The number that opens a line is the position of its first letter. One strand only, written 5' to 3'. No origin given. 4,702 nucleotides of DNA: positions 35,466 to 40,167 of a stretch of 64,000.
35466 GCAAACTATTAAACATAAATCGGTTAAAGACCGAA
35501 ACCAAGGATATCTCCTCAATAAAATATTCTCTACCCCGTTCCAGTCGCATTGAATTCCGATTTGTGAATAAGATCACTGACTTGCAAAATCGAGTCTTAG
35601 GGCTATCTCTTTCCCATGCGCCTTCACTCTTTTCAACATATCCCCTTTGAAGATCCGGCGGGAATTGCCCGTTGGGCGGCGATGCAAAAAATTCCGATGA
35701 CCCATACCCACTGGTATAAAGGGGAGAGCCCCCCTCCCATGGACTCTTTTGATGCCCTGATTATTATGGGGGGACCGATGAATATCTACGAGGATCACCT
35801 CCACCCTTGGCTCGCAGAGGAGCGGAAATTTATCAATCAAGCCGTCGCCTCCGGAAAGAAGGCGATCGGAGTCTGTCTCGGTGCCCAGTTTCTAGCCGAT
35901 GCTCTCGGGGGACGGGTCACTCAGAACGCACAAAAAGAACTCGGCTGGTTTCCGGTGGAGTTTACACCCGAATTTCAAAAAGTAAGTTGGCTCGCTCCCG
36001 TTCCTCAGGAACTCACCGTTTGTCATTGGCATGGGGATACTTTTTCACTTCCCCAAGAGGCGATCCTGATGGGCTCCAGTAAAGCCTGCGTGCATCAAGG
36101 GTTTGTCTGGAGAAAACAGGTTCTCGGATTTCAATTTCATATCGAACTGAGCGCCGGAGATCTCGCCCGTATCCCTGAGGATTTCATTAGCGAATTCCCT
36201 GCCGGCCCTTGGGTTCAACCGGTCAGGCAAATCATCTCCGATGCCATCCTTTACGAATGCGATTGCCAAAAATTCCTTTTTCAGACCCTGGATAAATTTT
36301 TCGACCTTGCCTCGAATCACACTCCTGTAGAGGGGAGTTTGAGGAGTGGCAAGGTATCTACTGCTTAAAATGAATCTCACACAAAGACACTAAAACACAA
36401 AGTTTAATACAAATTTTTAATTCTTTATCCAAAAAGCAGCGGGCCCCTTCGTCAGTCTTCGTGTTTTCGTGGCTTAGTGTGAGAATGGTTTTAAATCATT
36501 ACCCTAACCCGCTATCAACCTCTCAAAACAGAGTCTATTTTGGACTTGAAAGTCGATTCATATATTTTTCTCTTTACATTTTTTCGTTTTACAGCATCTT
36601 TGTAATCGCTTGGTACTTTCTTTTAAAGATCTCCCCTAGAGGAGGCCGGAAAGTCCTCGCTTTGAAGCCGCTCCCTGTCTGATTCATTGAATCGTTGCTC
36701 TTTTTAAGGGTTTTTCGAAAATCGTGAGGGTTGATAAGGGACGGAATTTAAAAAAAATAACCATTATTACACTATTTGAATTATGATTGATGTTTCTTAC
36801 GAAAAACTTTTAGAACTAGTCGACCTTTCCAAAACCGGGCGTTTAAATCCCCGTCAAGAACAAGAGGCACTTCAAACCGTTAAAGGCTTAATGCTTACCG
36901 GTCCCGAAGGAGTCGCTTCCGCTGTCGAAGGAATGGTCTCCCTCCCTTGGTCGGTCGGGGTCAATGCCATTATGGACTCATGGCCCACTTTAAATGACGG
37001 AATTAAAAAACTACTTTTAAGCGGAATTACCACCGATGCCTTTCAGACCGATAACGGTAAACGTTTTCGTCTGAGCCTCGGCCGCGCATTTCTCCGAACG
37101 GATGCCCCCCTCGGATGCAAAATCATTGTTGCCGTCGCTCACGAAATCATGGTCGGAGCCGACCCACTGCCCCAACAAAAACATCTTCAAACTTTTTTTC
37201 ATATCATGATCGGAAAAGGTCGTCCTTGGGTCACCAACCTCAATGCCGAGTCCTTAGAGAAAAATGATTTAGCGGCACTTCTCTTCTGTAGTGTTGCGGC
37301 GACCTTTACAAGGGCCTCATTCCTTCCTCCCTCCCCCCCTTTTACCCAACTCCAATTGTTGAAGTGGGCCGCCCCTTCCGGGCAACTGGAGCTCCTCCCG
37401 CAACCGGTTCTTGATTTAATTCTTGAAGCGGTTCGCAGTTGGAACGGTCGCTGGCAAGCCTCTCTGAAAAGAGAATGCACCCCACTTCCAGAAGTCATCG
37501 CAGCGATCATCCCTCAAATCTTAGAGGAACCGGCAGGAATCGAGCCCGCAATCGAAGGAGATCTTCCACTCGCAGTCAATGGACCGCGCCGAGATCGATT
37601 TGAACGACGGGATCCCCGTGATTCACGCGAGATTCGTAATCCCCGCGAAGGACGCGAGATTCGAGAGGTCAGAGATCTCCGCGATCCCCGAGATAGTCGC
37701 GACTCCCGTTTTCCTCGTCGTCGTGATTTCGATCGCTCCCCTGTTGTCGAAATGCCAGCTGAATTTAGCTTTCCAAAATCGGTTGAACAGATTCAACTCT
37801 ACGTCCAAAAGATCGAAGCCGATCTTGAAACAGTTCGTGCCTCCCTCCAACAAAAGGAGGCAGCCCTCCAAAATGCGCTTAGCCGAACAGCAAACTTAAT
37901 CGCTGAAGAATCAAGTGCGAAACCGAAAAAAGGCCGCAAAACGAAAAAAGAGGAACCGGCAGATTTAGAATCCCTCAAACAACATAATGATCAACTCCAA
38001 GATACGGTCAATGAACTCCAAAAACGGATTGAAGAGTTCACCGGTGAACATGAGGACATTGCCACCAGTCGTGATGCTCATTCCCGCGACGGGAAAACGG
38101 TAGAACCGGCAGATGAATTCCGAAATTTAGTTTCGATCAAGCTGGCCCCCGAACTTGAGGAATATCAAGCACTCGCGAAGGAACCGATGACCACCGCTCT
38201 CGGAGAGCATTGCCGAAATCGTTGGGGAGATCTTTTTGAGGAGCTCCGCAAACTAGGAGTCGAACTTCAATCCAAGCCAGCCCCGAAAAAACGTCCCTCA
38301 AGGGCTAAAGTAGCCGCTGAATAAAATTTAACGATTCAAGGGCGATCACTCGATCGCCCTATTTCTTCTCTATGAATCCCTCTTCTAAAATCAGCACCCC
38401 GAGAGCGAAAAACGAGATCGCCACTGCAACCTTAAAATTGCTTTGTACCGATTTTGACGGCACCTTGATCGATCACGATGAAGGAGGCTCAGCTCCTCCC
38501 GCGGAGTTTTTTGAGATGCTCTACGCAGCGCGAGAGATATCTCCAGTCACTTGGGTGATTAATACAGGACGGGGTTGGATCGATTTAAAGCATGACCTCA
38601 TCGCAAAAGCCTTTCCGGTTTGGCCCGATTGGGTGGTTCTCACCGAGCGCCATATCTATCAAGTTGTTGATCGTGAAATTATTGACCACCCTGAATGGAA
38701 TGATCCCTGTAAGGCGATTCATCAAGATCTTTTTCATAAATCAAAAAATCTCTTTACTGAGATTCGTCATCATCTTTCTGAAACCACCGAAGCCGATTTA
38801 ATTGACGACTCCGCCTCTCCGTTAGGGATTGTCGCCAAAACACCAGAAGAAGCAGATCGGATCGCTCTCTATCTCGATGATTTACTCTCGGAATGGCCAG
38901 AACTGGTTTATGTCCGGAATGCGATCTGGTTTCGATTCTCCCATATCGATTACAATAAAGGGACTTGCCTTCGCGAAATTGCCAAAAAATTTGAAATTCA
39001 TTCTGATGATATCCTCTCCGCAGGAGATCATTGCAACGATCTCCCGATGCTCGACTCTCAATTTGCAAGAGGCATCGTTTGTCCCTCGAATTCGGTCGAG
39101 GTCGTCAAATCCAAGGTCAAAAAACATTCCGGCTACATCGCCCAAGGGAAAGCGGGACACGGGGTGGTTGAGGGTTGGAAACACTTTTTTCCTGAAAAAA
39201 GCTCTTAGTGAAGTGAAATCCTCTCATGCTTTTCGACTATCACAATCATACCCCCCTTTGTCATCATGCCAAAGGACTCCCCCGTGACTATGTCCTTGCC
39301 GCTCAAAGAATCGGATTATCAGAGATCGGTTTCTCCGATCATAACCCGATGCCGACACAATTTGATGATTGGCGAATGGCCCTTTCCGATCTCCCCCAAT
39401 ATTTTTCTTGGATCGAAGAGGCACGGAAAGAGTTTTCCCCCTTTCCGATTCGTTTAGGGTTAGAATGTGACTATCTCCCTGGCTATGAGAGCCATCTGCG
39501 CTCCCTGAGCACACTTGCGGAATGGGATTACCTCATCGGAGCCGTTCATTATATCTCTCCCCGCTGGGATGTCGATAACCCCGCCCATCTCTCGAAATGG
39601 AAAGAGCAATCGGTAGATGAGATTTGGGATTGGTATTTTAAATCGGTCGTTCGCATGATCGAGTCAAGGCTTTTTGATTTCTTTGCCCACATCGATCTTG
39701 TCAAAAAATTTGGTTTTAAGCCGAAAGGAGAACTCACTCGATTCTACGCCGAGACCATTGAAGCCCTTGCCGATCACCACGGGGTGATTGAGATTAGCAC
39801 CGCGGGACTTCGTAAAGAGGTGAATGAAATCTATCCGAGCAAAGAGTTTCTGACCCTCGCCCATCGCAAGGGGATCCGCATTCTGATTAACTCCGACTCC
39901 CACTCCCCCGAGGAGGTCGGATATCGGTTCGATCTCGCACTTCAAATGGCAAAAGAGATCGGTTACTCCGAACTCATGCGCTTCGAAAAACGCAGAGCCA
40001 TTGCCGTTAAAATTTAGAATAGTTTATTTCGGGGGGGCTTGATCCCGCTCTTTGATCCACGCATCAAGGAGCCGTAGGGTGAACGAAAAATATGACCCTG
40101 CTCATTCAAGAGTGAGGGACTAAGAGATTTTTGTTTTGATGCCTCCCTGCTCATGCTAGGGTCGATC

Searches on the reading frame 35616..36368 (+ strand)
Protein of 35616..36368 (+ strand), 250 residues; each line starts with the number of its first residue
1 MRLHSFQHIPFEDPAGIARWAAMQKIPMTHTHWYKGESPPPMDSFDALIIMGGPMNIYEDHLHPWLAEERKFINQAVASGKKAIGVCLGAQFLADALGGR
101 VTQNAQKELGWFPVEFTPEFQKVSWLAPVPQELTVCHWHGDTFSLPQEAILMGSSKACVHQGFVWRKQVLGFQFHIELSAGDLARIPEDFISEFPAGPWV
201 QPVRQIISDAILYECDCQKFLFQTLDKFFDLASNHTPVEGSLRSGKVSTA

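Call 97: search_protein_families(library=pfam, proteins=[window:35616-36368:+], max_evalue=0.0001)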
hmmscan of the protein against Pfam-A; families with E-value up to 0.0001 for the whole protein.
window:35616-36368:+ (250 aa): 1 family
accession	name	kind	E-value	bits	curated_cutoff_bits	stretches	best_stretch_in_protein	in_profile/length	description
PF00117.34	GATase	-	5.5e-16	59.2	22.8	1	43-183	41-178/190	Glutamine amidotransferase class-I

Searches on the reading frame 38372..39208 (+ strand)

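Call 98: search_protein_families(library=pfam, proteins=[window:38372-39208:+], max_evalue=0.0001)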
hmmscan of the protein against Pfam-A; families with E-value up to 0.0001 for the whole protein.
window:38372-39208:+ (278 aa): 2 families
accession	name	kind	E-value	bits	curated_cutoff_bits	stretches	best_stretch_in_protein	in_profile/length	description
PF05116.19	S6PP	-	2.2e-12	47.5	20.3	1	195-272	165-245/247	Sucrose-6F-phosphate phosphohydrolase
PF08282.18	Hydrolase_3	-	1.7e-10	41.5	20.9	1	129-251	123-241/255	haloacid dehalogenase-like hydrolase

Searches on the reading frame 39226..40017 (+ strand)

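Call 98: search_protein_families(library=pfam, proteins=[window:39226-40017:+], max_evalue=0.0001)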
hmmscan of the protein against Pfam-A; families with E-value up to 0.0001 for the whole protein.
window:39226-40017:+ (263 aa): 1 family
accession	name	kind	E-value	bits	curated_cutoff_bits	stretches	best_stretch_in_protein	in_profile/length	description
PF02811.25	PHP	-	6.3e-20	72.6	26.4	1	4-193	1-164/164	PHP domain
